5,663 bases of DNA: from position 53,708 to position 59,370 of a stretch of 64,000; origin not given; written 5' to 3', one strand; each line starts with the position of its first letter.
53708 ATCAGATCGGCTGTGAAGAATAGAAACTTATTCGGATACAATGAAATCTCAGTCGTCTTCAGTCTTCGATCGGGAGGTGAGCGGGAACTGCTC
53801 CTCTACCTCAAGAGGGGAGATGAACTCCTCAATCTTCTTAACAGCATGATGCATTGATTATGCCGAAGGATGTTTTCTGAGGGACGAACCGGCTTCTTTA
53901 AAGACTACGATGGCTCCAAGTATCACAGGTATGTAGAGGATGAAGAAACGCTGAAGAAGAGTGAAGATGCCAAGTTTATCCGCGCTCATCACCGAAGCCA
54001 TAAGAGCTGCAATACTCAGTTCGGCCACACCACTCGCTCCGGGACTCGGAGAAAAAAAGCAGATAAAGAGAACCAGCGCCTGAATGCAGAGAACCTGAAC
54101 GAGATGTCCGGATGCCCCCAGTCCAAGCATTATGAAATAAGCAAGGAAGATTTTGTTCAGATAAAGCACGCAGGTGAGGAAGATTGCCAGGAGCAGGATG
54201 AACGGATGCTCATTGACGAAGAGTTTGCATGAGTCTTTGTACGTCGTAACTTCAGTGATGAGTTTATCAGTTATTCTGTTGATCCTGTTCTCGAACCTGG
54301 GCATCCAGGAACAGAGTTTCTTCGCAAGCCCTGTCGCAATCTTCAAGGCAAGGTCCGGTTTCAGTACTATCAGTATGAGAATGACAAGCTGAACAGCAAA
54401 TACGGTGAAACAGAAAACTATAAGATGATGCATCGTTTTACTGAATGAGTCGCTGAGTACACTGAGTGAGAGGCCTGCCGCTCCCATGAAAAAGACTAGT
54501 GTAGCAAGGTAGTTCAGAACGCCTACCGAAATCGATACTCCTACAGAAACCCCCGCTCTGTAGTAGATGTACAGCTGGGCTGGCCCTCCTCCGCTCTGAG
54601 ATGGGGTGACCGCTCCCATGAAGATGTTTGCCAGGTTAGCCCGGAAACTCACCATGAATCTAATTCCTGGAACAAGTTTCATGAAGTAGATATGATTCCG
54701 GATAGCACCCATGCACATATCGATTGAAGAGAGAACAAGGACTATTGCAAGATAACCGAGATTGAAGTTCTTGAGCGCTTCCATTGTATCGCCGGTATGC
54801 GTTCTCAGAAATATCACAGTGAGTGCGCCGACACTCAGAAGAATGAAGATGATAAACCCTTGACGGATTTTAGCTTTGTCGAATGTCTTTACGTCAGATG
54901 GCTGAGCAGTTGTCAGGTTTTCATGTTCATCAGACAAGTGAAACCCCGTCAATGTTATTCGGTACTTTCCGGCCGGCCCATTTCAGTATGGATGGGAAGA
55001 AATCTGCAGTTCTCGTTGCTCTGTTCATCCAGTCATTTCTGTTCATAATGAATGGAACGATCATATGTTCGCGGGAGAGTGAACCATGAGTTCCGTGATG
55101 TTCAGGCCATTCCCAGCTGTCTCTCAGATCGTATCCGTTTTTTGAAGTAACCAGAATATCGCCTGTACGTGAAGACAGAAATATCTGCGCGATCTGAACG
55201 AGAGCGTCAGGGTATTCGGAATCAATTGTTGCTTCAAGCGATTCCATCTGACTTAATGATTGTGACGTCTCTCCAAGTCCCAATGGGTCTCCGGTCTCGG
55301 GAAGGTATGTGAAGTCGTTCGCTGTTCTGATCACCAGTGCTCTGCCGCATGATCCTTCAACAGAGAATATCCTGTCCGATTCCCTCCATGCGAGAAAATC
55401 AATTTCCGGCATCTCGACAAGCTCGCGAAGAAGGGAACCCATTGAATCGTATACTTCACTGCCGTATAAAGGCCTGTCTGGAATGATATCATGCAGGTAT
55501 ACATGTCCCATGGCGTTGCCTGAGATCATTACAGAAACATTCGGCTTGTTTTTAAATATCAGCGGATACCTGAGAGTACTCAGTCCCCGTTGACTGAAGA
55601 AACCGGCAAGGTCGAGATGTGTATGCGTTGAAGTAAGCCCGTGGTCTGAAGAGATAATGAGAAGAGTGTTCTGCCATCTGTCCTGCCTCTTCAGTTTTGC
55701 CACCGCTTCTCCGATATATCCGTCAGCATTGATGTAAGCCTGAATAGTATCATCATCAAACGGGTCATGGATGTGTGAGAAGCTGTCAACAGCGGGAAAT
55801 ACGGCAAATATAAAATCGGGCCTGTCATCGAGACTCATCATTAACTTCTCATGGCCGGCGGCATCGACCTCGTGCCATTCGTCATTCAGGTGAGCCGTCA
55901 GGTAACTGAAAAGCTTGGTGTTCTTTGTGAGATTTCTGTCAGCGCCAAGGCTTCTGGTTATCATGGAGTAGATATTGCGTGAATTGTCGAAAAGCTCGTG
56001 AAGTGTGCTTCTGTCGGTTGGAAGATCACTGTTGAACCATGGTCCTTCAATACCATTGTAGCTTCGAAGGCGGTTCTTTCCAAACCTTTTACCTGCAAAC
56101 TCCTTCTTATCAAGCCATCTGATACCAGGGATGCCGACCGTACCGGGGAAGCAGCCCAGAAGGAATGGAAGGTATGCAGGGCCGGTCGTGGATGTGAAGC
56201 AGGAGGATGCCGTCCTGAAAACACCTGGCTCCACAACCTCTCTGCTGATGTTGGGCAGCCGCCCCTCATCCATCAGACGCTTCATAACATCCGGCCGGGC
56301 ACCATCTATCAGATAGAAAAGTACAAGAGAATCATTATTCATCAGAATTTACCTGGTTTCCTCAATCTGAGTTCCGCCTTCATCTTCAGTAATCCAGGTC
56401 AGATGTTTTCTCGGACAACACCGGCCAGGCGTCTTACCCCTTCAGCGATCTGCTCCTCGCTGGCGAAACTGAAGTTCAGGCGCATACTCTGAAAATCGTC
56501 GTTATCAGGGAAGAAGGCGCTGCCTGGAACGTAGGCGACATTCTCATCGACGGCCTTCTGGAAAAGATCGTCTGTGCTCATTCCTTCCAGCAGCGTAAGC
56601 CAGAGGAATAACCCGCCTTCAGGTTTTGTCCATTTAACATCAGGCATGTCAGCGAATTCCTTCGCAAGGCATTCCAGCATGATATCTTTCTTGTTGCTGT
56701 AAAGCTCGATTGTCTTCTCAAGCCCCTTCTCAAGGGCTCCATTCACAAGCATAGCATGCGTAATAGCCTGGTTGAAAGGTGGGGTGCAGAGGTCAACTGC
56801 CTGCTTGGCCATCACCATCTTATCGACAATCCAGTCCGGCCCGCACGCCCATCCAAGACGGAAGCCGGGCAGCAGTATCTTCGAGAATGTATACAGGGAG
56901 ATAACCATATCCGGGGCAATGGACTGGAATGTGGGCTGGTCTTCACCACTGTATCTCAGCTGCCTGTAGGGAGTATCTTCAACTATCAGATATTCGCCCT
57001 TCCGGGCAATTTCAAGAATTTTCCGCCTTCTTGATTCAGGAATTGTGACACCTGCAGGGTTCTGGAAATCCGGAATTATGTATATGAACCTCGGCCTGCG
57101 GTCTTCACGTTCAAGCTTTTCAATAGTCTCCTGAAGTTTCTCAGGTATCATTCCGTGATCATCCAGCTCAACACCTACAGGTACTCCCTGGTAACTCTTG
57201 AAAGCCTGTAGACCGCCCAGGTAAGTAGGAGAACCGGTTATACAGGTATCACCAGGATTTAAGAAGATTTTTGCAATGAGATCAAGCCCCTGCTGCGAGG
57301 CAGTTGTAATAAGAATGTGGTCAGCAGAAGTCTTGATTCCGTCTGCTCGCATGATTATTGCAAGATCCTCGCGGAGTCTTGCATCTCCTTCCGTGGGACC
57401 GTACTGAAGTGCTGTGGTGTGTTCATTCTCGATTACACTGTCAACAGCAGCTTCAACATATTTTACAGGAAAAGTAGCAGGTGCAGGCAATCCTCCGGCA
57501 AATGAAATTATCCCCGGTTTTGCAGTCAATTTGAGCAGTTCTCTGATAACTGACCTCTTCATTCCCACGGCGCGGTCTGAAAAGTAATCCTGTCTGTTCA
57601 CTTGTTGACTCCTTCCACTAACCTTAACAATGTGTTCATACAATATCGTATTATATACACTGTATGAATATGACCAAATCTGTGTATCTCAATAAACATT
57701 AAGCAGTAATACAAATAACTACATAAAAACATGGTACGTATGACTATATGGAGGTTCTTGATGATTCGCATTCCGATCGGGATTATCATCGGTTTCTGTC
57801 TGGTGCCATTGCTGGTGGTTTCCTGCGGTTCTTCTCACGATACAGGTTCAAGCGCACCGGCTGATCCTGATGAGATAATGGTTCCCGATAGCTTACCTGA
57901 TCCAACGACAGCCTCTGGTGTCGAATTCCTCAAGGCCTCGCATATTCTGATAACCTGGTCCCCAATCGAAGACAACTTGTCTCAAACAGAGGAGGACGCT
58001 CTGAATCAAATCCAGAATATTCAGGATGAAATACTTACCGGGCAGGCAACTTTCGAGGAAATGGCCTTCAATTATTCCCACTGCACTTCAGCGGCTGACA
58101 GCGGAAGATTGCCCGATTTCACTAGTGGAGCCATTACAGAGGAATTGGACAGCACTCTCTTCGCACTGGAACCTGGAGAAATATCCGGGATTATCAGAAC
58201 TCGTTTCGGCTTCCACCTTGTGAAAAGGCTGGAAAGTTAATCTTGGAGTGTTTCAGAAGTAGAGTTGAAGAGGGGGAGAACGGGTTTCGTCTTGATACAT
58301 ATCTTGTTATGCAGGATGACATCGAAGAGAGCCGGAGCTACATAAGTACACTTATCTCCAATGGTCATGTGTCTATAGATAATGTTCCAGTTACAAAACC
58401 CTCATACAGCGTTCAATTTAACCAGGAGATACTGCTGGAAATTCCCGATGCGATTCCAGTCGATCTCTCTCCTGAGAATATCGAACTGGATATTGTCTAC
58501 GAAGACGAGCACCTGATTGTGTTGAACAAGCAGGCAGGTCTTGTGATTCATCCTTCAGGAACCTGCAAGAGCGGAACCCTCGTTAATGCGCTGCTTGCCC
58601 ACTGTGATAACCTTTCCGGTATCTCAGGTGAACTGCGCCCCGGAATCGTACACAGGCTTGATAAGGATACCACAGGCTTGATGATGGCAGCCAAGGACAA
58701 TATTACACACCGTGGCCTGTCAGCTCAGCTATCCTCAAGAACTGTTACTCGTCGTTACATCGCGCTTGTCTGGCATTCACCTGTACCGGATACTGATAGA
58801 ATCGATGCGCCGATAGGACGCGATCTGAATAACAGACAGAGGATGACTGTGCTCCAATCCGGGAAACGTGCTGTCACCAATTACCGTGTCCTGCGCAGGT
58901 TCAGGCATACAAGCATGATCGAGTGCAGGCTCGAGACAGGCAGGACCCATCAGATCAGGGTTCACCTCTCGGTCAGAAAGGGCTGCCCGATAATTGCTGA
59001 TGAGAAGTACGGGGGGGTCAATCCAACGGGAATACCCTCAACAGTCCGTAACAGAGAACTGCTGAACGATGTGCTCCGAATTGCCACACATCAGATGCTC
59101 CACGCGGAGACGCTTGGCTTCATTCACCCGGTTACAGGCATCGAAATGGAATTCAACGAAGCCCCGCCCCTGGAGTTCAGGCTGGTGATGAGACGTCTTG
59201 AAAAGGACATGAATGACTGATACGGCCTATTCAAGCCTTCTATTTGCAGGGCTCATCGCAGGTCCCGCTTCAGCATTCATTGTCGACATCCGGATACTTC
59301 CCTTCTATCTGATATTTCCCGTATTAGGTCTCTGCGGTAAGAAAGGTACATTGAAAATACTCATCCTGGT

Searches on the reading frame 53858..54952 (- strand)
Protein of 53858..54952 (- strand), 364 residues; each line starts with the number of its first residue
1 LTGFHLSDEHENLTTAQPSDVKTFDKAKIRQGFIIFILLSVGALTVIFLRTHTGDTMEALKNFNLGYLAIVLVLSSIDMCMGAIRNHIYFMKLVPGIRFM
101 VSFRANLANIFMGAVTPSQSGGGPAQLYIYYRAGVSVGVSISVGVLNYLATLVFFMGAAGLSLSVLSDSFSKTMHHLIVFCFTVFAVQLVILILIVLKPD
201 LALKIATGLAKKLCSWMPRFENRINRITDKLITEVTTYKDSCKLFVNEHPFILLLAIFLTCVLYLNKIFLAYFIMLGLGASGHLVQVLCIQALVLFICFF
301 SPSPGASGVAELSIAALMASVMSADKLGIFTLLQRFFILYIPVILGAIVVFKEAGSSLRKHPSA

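Call 50: search_protein_families(library=pfam, proteins=[window:53858-54952:-], max_evalue=0.00001)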
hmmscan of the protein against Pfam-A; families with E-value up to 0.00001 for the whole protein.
window:53858-54952:- (364 aa): 1 family
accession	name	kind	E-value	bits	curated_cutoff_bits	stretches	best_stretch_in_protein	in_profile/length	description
PF03706.18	LPG_synthase_TM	-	4.3e-35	122.1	33.4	1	35-346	3-302/302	Lysylphosphatidylglycerol synthase TM region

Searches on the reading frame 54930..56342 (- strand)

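Call 51: search_protein_families(library=pfam, proteins=[window:54930-56342:-], max_evalue=0.00001)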
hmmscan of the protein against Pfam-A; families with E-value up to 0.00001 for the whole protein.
window:54930-56342:- (470 aa): 2 families
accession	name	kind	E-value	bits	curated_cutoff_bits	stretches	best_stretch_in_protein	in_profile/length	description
PF01663.27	Phosphodiest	-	7.2e-26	92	23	1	10-421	4-341/342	Type I phosphodiesterase / nucleotide pyrophosphatase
PF00884.28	Sulfatase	-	4.4e-06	26.7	25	0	205-240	212-247/301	Sulfatase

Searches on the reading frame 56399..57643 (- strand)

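Call 51: search_protein_families(library=pfam, proteins=[window:56399-57643:-], max_evalue=0.00001)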
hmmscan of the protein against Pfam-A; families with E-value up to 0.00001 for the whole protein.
window:56399-57643:- (414 aa): 2 families
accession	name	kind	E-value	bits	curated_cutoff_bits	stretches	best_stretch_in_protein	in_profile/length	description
PF00155.27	Aminotran_1_2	-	1.9e-30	106.7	19.7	1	63-406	19-361/361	Aminotransferase class I and II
PF12897.13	Asp_aminotransf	-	3.1e-09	36.6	27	1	172-410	161-409/421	Aspartate amino-transferase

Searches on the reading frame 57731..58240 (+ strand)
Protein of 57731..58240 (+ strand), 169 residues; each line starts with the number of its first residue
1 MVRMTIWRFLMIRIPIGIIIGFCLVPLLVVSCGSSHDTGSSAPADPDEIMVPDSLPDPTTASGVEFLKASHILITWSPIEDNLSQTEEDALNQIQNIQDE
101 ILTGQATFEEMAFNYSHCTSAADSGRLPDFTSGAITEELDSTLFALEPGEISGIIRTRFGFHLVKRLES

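Call 51: search_protein_families(library=pfam, proteins=[window:57731-58240:+], max_evalue=0.00001)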
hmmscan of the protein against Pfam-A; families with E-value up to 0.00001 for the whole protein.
window:57731-58240:+ (169 aa): 2 families
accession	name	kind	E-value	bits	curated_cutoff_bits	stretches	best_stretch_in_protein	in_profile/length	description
PF00639.27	Rotamase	-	6.1e-22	78.9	21.7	1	71-166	1-95/97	PPIC-type PPIASE domain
PF13616.12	Rotamase_3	-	1.8e-18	67.6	22.5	1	65-167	14-113/116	PPIC-type PPIASE domain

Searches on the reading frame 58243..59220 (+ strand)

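Call 51: search_protein_families(library=pfam, proteins=[window:58243-59220:+], max_evalue=0.00001)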
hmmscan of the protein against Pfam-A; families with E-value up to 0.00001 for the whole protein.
window:58243-59220:+ (325 aa): 2 families
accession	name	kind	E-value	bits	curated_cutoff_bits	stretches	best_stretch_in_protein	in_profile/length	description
PF00849.27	PseudoU_synth_2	-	6e-32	111.4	26.8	1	90-243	1-151/152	RNA pseudouridylate synthase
PF01479.30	S4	-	7.5e-08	32.4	22.8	1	16-63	2-48/48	S4 domain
